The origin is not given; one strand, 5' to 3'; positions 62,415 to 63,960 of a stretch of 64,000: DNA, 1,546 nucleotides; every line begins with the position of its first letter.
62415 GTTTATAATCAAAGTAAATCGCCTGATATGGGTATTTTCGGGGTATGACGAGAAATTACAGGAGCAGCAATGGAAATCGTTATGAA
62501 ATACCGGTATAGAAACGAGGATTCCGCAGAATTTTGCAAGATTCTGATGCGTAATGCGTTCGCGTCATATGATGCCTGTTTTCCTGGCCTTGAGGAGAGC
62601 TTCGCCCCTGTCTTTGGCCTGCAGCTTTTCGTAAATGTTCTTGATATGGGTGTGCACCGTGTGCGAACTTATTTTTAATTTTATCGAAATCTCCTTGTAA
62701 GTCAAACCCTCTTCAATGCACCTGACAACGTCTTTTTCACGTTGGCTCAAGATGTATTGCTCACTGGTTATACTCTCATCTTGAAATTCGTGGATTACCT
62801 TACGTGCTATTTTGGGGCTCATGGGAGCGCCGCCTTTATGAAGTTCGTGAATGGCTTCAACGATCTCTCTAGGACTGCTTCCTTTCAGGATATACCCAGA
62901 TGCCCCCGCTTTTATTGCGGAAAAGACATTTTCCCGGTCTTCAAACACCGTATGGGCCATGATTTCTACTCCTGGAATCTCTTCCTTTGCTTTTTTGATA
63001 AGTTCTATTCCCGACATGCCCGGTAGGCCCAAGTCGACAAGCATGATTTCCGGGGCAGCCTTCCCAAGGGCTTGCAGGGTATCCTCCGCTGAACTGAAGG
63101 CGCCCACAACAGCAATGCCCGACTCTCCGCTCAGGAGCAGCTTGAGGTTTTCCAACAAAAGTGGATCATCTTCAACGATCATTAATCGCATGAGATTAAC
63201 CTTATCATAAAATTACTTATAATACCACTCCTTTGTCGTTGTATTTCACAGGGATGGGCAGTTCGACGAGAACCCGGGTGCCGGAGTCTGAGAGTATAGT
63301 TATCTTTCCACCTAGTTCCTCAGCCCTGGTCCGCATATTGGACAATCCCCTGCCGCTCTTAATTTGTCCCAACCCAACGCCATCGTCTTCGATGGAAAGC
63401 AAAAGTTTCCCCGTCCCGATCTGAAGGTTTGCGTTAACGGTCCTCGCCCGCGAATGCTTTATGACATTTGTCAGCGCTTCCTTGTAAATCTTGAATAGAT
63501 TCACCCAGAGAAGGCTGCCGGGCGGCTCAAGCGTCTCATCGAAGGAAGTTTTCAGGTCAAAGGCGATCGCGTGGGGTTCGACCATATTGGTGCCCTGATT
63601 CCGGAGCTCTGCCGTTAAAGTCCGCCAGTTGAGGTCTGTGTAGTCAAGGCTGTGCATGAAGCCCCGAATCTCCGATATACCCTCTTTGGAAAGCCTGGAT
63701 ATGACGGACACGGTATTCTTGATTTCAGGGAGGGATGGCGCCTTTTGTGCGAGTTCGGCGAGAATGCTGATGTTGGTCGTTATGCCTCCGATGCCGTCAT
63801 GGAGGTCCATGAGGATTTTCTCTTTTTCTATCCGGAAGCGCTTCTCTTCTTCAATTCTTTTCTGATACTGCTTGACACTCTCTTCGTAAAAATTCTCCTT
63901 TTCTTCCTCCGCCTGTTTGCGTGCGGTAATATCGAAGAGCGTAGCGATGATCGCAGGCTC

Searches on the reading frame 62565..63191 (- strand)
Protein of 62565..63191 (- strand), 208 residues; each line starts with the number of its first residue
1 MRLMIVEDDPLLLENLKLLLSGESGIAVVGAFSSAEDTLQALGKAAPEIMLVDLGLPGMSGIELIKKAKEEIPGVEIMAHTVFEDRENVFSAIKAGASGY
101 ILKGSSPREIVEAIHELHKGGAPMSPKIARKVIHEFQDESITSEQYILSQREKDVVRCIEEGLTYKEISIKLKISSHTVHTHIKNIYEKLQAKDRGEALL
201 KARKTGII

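Call 15: search_protein_families(library=pfam, proteins=[window:62565-63191:-], max_evalue=0.0001)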
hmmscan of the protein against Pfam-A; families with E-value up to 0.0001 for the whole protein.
window:62565-63191:- (208 aa): 4 families
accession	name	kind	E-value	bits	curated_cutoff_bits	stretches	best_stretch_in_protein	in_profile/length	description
PF00072.30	Response_reg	-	9.6e-24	84.1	30.2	1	4-114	2-110/111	Response regulator receiver domain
PF00196.25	GerE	-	9.8e-17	60.8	23.5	1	147-200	2-55/57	Bacterial regulatory proteins, luxR family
PF04545.22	Sigma70_r4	-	7.2e-06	25.9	24.1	1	148-191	5-49/50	Sigma-70, region 4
PF08281.18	Sigma70_r4_2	-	1.8e-05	24.7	25.7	1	148-190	11-54/54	Sigma-70, region 4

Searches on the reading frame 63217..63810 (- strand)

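Call 15: search_protein_families(library=pfam, proteins=[window:63217-63810:-], max_evalue=0.0001)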
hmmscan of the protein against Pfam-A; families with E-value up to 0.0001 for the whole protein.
window:63217-63810:- (197 aa): 2 families
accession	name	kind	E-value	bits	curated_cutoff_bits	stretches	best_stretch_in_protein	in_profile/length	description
PF02518.31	HATPase_c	-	1.2e-09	39.1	26.4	1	105-186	6-109/111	Histidine kinase-, DNA gyrase B-, and HSP90-like ATPase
PF07730.19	HisKA_3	-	6.3e-05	23.9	24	0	2-56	8-64/68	Histidine kinase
